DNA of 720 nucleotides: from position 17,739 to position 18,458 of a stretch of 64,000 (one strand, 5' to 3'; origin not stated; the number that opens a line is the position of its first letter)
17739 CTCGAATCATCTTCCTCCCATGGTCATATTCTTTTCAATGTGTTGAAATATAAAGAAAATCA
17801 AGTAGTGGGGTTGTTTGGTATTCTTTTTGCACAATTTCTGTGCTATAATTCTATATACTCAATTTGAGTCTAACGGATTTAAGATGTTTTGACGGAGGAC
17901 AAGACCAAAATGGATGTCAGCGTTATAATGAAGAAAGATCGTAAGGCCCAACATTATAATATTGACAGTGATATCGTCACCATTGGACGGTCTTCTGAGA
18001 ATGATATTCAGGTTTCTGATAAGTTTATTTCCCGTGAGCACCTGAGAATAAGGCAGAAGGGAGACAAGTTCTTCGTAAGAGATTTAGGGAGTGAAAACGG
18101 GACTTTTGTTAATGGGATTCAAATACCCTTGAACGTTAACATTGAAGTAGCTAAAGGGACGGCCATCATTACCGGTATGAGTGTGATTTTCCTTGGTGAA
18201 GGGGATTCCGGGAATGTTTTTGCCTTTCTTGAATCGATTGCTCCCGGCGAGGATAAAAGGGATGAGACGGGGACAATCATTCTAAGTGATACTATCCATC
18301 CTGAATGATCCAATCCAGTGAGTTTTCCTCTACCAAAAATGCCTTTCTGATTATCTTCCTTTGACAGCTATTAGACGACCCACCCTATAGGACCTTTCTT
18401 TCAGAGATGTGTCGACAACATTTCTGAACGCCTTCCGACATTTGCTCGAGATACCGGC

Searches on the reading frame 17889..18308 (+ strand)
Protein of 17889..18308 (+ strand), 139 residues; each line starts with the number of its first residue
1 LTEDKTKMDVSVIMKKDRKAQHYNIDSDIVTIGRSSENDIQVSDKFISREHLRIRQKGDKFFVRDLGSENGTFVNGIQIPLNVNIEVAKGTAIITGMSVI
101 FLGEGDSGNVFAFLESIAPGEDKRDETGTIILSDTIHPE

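Call 89: search_protein_families(library=pfam, proteins=[window:17889-18308:+], max_evalue=0.000001)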
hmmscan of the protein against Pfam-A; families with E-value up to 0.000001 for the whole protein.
window:17889-18308:+ (139 aa): 2 families
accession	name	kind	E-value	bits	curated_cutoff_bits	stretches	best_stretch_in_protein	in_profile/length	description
PF00498.31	FHA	-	2.3e-19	70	20.7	1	30-91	1-62/67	FHA domain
PF16697.10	Yop-YscD_cpl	-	1.5e-12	48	33.2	1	19-102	8-90/94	Inner membrane component of T3SS, cytoplasmic domain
